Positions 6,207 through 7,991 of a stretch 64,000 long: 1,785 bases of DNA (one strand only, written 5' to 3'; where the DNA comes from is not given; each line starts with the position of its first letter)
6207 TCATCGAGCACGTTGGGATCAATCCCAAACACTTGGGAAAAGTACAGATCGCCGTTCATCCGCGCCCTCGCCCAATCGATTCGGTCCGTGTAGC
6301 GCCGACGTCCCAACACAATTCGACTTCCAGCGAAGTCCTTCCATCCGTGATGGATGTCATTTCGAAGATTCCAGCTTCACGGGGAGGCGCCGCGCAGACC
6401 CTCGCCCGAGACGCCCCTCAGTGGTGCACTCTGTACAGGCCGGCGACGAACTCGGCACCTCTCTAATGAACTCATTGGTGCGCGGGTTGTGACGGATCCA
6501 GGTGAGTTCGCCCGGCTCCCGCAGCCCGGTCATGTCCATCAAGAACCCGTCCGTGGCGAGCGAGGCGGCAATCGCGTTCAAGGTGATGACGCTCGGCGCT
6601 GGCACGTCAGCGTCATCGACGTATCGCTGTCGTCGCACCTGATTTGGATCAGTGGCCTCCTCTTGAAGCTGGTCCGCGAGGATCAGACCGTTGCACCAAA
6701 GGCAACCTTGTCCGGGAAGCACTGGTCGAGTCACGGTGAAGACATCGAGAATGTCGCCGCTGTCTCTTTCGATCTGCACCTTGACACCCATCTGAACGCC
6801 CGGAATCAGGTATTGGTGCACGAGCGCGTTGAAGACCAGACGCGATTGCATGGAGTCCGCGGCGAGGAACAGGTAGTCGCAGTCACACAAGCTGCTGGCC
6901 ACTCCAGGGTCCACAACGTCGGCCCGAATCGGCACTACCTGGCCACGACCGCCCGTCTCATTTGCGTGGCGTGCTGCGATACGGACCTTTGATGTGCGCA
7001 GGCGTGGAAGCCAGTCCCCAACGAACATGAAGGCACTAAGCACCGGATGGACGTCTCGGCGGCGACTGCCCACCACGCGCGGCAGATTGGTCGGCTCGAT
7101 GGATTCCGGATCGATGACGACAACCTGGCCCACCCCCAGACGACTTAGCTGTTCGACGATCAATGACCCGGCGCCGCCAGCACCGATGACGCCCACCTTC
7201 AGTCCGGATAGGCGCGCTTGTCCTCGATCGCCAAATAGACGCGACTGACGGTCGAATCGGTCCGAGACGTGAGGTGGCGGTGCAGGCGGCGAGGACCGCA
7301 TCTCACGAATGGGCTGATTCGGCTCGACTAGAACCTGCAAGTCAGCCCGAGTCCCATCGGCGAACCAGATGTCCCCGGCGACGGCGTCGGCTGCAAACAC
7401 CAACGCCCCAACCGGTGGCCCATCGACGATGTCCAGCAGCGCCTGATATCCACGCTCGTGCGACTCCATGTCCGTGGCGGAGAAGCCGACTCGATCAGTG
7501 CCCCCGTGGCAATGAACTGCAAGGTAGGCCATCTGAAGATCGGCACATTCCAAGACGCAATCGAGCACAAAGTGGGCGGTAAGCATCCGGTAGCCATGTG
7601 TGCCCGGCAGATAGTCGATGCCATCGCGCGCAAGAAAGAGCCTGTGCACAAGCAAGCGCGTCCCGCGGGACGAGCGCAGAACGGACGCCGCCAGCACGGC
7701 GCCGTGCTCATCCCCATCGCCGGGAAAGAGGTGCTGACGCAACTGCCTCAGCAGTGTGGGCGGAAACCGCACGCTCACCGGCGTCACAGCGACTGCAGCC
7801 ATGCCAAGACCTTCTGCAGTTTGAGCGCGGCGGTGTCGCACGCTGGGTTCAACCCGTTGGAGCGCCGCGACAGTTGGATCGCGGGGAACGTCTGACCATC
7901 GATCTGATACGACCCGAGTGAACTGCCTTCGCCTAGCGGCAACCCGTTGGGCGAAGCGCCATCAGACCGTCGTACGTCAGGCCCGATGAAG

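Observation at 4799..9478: Ubl / Cys-poor E2-like / JAMM-E1 fusion array coupled to a large PD-(D/E)XK protein, with a divergent CapH/CapP-like HTH + ImmA pair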

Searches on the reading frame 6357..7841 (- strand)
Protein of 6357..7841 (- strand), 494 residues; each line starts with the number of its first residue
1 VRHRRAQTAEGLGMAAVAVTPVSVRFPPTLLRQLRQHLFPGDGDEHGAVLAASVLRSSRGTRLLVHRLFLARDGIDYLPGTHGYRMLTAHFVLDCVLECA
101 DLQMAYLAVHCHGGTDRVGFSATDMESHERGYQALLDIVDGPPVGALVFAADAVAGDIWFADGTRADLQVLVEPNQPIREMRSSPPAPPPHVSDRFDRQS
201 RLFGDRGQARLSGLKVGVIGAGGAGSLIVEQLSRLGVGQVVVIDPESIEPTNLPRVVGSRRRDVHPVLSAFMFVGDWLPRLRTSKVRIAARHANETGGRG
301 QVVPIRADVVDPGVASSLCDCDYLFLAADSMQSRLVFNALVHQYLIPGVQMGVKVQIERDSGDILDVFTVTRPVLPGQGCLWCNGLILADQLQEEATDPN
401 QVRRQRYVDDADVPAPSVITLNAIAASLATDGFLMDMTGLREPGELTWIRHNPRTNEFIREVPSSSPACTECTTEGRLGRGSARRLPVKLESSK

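Call 3: search_protein_families(library=pfam, proteins=[window:6357-7841:-], max_evalue=0.1)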
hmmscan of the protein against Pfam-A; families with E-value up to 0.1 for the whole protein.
window:6357-7841:- (494 aa): 3 families
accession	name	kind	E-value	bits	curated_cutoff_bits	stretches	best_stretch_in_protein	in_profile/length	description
PF00899.27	ThiF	-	6.5e-22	78.3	28.1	1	197-388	2-164/238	ThiF family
PF02826.25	2-Hacid_dh_C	-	0.013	15.3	25.1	1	208-251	31-73/178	D-isomer specific 2-hydroxyacid dehydrogenase, NAD binding domain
PF01488.26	Shikimate_DH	-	0.014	15.9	24.3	1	210-243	9-42/138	Shikimate / quinate 5-dehydrogenase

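Call 4: search_protein_families(library=padloc, proteins=[window:6357-7841:-], max_evalue=0.1)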
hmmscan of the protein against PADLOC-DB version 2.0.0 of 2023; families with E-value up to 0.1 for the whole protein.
window:6357-7841:- (494 aa): 31 families (the best 25 are shown)
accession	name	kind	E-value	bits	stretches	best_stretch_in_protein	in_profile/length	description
PDLC00829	E1-E2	-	2.6e-11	41.3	1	209-390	167-325/426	E1-E2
PDLC00844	E1-E2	-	1.3e-08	31.9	1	206-258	269-321/489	E1-E2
PDLC00856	E1-E2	-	1.7e-08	31.5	1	195-255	301-364/573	E1-E2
PDLC00832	E1-E2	-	2e-08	30.9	1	208-257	333-382/588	E1-E2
PDLC00839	E1-E2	-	7.7e-08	29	1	209-255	366-412/602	E1-E2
PDLC00836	E1-E2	-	1.3e-07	28.6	1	205-255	333-383/602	E1-E2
PDLC00855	E1-E2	-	1.5e-07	28.9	1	206-255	295-344/579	E1-E2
PDLC00848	E1-E2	-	3.3e-07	26.9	1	208-255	369-416/607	E1-E2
PDLC00850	E1-E2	-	3.5e-07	27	1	199-256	299-357/566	E1-E2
PDLC00837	E1-E2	-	4e-07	27.2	1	207-255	319-367/593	E1-E2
PDLC00828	E1-E2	-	4.1e-07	27.6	1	209-391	171-330/431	E1-E2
PDLC00846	E1-E2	-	1e-06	25.7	1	191-255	295-359/587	E1-E2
PDLC00851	E1-E2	-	1.4e-06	25.4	1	196-257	221-284/491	E1-E2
PDLC00840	E1-E2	-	1.6e-06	25.4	1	209-257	209-257/458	E1-E2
PDLC00843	E1-E2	-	5.5e-06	23.2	1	207-255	312-360/575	E1-E2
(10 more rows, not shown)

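Call 5: search_protein_families(library=ncbifam, proteins=[window:6357-7841:-], max_evalue=0.1)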
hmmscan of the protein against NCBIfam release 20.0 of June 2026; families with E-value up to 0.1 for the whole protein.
window:6357-7841:- (494 aa): 25 families
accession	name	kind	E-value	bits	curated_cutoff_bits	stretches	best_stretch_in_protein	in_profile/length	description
TIGR02356.1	adenyl_thiF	equivalog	1.4e-13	50.7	275.25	1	195-350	1-141/203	thiazole biosynthesis adenylyltransferase ThiF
NF006204.0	PRK08328.1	equivalog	2e-11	43.9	339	1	194-265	8-79/231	hypothetical protein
NF009123.0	PRK12475.1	subfamily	5.4e-10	39.1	510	1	193-349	2-145/338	MoeB/ThiF family adenylyltransferase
NF006395.0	PRK08644.1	equivalog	1.4e-09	38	159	1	206-255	23-72/215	sulfur carrier protein ThiS adenylyltransferase ThiF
NF047750.1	SAMPActivE1UbaA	equivalog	2.2e-09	37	450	1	203-294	22-117/270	SAMP-activating enzyme E1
NF006444.0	PRK08762.1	equivalog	1.9e-08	33.3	449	1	189-260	121-194/387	molybdopterin-synthase adenylyltransferase MoeB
NF011696.0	PRK15116.1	equivalog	3.3e-08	33.5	304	1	194-264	11-81/268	tRNA cyclic N6-threonylcarbamoyladenosine(37) synthase TcdA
NF058523.1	6A-MBL_cap2_3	equivalog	1.4e-07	30.4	320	1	207-313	292-379/665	anti-phage 6A-MBL system cap2_3 protein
NF004111.0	PRK05600.1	equivalog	1.9e-07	30.5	437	1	197-258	23-86/371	ThiF family adenylyltransferase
NF004281.0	PRK05690.1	subfamily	2e-07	30.5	266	1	195-263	12-82/250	molybdopterin-synthase adenylyltransferase MoeB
NF006077.0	PRK08223.1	equivalog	3.5e-07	29.5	266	1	194-261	9-76/296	hypothetical protein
NF004806.0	PRK06153.2-1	subfamily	3.4e-06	26.3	479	1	208-259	161-212/379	hypothetical protein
TIGR02354.1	thiF_fam2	equivalog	1.5e-05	25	152.2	1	210-255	18-63/200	thiamine biosynthesis protein ThiF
NF011424.0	PRK14851.1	subfamily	1.6e-05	23.2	1170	1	194-261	24-91/679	hypothetical protein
NF005902.0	PRK07878.1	equivalog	1.9e-05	23.7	647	1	205-264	34-93/392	adenylyltransferase/sulfurtransferase MoeZ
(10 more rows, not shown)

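Call 23: search_solved_structures(query=window:6357-7802:-, max_evalue=0.01, show_alignments=2)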
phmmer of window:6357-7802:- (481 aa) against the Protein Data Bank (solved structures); distinct sequences matched with E-value up to 0.01: 54.
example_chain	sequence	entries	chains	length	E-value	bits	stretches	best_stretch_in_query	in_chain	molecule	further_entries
9ea4_A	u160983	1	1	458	1.7e-22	82.8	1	19-428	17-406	Citrobacter BubCD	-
9ea5_A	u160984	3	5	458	2e-21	79.3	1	201-428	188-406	Citrobacter BubCD | Citrobacter BubCD D104A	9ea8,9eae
9eav_A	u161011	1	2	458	6.4e-21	77.6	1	201-428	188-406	Citrobacter BubCD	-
6z6s_DDD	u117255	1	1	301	1.2e-07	33.9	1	181-248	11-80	Adenylyltransferase and sulfurtransferase uba4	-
6yuc_D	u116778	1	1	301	1.2e-07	33.9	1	181-248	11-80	Adenylyltransferase and sulfurtransferase uba4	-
6yub_B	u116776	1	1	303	2.6e-07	32.8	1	181-248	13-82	Adenylyltransferase and sulfurtransferase uba4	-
6yub_A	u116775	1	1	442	6.9e-07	31.3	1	181-248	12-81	Adenylyltransferase and sulfurtransferase uba4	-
4d7a_A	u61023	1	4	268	6.6e-06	28.1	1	181-251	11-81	TRNA THREONYLCARBAMOYLADENOSINE DEHYDRATASE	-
4yed_A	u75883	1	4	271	6.7e-06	28.1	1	181-251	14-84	tRNA threonylcarbamoyladenosine dehydratase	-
4d79_A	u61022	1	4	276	7e-06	28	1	181-251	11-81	TRNA THREONYLCARBAMOYLADENOSINE DEHYDRATASE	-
4rdh_A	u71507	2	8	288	7.4e-06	27.9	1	181-251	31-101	tRNA threonylcarbamoyladenosine dehydratase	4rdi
5l6h_A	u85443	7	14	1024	1.5e-05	26.9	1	178-251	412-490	Ubiquitin-activating enzyme E1 1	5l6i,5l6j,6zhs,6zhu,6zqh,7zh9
4nnj_A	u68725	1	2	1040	1.6e-05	26.9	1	178-251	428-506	Ubiquitin-activating enzyme E1 1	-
5tr4_A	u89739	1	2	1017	1.7e-05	26.8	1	178-251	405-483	Ubiquitin-activating enzyme E1 1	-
6nya_A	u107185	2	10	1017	1.7e-05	26.8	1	178-251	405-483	Ubiquitin-activating enzyme E1 1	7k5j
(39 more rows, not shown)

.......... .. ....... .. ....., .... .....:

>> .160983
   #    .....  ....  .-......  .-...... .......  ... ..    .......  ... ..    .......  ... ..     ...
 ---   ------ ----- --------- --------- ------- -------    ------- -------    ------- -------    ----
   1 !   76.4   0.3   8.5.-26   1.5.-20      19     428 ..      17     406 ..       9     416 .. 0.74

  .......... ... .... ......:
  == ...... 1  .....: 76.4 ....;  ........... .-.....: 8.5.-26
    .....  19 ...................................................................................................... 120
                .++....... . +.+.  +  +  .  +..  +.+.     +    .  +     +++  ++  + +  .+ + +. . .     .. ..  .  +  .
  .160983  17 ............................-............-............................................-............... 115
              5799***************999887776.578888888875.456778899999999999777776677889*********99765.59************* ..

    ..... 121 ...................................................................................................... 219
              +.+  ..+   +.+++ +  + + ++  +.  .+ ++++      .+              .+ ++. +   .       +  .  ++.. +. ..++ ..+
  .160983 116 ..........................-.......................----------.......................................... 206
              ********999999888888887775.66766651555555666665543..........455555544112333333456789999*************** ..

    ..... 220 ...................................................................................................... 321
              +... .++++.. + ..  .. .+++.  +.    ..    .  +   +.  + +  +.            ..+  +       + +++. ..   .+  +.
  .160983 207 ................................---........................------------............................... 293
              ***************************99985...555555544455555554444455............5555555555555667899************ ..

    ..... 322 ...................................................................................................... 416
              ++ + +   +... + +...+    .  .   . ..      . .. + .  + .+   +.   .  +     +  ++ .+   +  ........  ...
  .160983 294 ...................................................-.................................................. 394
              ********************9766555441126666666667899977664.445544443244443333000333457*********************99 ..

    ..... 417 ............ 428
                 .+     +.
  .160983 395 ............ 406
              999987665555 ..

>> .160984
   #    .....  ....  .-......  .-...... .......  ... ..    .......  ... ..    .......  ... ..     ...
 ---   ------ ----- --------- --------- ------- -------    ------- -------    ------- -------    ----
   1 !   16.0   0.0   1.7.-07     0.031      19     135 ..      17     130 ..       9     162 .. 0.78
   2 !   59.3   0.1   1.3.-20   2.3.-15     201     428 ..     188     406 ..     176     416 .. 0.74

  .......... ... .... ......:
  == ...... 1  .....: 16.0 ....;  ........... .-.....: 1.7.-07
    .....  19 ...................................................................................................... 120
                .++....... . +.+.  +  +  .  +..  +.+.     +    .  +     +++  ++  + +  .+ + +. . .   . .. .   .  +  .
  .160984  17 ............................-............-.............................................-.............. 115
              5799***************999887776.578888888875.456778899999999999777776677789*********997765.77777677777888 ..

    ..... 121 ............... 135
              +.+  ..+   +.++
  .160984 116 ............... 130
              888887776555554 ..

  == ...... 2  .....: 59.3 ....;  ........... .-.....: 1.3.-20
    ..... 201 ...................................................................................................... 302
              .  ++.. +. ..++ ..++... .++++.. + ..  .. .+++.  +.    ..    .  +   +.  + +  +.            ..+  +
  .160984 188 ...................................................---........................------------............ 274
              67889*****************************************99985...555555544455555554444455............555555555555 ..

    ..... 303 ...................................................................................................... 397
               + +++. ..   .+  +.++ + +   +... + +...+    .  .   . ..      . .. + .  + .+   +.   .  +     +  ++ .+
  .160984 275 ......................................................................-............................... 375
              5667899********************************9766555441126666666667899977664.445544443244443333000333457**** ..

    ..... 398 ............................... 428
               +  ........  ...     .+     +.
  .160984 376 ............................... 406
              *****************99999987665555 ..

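Call 26: find_related_loci(query=window:6357-7802:-, collection=genome_contigs, flank=10000)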
Query window:6357-7802:- (481 aa) in genome_contigs; peptide patterns used: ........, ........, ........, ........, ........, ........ (x = any residue, [..] = any of these).
225 stretches matched a pattern; 168 encode a relative of the query (tblastn E <= 1e-3); the best 80 are kept; 80 distinct loci.
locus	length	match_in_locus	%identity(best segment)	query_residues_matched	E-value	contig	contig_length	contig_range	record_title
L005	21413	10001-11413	63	5-474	0e+0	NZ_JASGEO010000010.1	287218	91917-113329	MAG: Demequina sp. isolate 7M017 JMF-2106-05-0007A.bin.17_13, whole genome shotgun sequence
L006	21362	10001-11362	63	10-462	0e+0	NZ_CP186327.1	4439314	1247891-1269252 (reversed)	Sinomonas sp. P47F7 chromosome, complete genome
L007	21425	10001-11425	56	8-476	2e-154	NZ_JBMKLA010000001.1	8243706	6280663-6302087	Streptomyces echiniscabiei strain WI04-05B 1, whole genome shotgun sequence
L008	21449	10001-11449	55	1-476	2e-153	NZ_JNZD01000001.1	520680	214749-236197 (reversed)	Streptomyces aureus strain NRRL B-1941 contig1.1, whole genome shotgun sequence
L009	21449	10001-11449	55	1-476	1e-152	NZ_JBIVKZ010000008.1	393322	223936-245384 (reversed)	Streptomyces sp. NPDC088747 NPDC088747_161_A9.ctg-0008, whole genome shotgun sequence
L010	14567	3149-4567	53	10-476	5e-152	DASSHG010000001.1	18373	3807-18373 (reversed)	MAG TPA_asm: Candidatus Saccharimonadales bacterium isolate SMAG_U1053 k141_442791, whole genome shotgun sequence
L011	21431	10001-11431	55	6-476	2e-151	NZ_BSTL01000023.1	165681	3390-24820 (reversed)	Actinoplanes sp. NBRC 103695 sequence023, whole genome shotgun sequence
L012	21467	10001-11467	56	2-480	8e-152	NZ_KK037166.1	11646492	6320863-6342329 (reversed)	Kutzneria sp. 744 supercont1.1, whole genome shotgun sequence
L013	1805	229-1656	55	6-476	7e-164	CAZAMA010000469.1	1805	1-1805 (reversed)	MAG TPA_asm: uncultured Acidimicrobiaceae bacterium isolate SRP226684_co1_16 genome assembly, contig: NODE_56319_length_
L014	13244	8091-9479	56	16-476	6e-148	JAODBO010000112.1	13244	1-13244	MAG: Acidimicrobiaceae bacterium isolate RYN_46 scaffold_1905929, whole genome shotgun sequence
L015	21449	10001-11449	54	1-476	2e-147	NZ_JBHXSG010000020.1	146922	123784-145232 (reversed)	Streptomyces sp. NPDC058678 NPDC058678_T47_A4.ctg-0020, whole genome shotgun sequence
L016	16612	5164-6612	55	1-476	8e-146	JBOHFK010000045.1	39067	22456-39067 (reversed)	MAG: Pseudonocardiaceae bacterium isolate SE1530_metabat2.bin.11 NODE_130_length_39067_cov_3.526605, whole genome shotgu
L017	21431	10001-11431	55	6-476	6e-145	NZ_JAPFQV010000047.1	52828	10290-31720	Micromonospora sp. RTP1Z1 contig00047, whole genome shotgun sequence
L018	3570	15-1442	53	13-480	4e-150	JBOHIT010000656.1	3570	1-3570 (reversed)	MAG: Bradyrhizobium sp. isolate H1-B2_metawrap_bin.10 k127_125086, whole genome shotgun sequence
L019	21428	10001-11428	54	5-476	2e-144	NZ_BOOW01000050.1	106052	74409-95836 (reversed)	Sinosporangium siamense strain NBRC 109515 sequence50, whole genome shotgun sequence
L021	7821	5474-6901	53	13-480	5e-143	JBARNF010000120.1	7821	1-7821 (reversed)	MAG: Bradyrhizobium sp. isolate MFD06661_ilm_asm_bin7 k127_23289, whole genome shotgun sequence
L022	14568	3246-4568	54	21-459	2e-140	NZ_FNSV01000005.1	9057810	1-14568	Rhodococcus koreensis strain DSM 44498, whole genome shotgun sequence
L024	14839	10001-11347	53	21-468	2e-138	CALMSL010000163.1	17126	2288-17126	MAG TPA_asm: uncultured Microbacteriaceae bacterium isolate SRR2107171_bin.52_CONCOCT_v1.1_MAG genome assembly, contig:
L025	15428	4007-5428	53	8-476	8e-138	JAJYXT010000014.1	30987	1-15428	MAG: bacterium isolate FK3.bin63 NODE_2803_length_30987_cov_9.720544, whole genome shotgun sequence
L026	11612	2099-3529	50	1-472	5e-137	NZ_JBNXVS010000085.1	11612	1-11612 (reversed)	Nodosilinea sp. AN01ver1 NODE_85_length_11612_cov_48.200174, whole genome shotgun sequence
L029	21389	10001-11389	49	13-477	8e-136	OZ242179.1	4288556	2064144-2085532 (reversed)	MAG: Candidatus Azotimanducaceae bacterium isolate 61860275-71fb-4faa-83a6-385f48b75eb5 genome assembly, chromosome: 1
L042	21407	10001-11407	49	6-476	3e-132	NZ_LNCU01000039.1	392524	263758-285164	Bradyrhizobium macuxiense strain BR 10303 contig133, whole genome shotgun sequence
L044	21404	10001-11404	50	8-469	1e-131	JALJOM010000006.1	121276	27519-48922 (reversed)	MAG: Beijerinckiaceae bacterium isolate MO3_YZ.1 NODE_282_length_121276_cov_1477.310037, whole genome shotgun sequence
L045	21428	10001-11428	48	1-469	2e-131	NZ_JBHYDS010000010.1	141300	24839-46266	MAG: Hyphomicrobium sp. isolate CCAP1437_1_bin-006 CCAP1437_1_bin-006_c10, whole genome shotgun sequence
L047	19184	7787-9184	48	10-469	2e-131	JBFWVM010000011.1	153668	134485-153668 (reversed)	MAG: Parvibaculaceae bacterium isolate CA_2019_TPBF_94 NODE_985_length_153668_cov_9.856840_TPBF, whole genome shotgun se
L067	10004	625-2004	48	8-476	2e-126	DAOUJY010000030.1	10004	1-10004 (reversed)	MAG TPA_asm: Dehalococcoidia bacterium isolate S34_283 k113_238523, whole genome shotgun sequence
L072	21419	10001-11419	46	8-475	1e-123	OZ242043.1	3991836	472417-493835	MAG: Dehalococcoidia bacterium isolate 85f8f78b-f575-40e1-bce2-50f1b814b5fa genome assembly, chromosome: 1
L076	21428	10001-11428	49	5-476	4e-123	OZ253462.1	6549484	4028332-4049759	MAG: Candidatus Latescibacterota bacterium isolate 85c596c4-e601-42f5-bc00-22a25924bb3e genome assembly, chromosome: 1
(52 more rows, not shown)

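Call 30: search_protein_families(library=pfam, proteins=[L029:11398-12972:-, L021:3959-5014:+, L022:435-1469:+, L024:6771-7790:+, L026:3991-4419:-, L026:4460-7771:-, L044:2917-4983:+, L005:9591-10010:+, L005:11491-11958:+, L008:11699-13285:+], max_evalue=0.01)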
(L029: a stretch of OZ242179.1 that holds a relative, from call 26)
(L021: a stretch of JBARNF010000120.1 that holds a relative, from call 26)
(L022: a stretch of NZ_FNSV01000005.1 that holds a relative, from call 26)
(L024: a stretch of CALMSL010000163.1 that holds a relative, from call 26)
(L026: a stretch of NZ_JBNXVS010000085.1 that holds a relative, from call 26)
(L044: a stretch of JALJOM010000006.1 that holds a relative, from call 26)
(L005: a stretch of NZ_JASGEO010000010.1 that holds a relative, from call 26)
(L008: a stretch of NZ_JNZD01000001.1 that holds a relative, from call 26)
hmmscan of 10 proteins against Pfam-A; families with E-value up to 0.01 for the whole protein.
L029:11398-12972:- (524 aa): 0 families

L021:3959-5014:+ (351 aa): 1 family
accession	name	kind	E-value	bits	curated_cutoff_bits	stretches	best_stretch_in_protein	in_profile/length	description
PF14452.12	Multi_ubiq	-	1.3e-33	115.4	24.5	3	137-202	3-68/69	Multiubiquitin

L022:435-1469:+ (344 aa): 2 families
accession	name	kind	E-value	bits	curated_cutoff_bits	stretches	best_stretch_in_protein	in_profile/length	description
PF06114.19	Peptidase_M78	-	1e-09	38.7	22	1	65-155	23-114/123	IrrE N-terminal-like domain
PF19527.4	DUF6055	-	0.007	15.8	27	1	47-126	96-173/417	Family of unknown function (DUF6055)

L024:6771-7790:+ (339 aa): 0 families

L026:3991-4419:- (142 aa): 1 family
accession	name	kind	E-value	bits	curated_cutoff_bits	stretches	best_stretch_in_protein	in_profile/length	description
PF24728.1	DUF7680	-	2.7e-48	164.2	24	1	4-142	1-141/141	Domain of unknown function (DUF7680)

L026:4460-7771:- (1103 aa): 1 family
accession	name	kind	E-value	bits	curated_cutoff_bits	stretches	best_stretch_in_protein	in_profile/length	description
PF04465.17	DUF499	-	2.1e-31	109.1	23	1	151-415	23-288/1024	Protein of unknown function (DUF499)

L044:2917-4983:+ (688 aa): 7 families
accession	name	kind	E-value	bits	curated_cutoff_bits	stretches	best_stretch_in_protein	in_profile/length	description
PF00580.27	UvrD-helicase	-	3.4e-61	207.7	23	1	26-292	10-270/271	UvrD/REP helicase N-terminal domain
PF13361.12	UvrD_C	-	2.6e-45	155.8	25.6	2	300-449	2-152/350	UvrD-like helicase C-terminal domain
PF13245.12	AAA_19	-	2.3e-19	70.3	25.1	1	31-278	13-134/134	AAA domain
PF13538.12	UvrD_C_2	-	1.1e-11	44.8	27.4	1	564-621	4-52/52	UvrD-like helicase C-terminal domain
PF01443.25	Viral_helicase1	-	2e-05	24.9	21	0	564-620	179-226/228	Viral superfamily 1 RNA helicase core domain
PF13604.12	AAA_30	-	5.6e-05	23.4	27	0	9-81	2-67/191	AAA domain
PF13086.12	AAA_11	-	0.0023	18.2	27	0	9-82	2-74/257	AAA domain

L005:9591-10010:+ (139 aa): 0 families

L005:11491-11958:+ (155 aa): 0 families

L008:11699-13285:+ (528 aa): 0 families
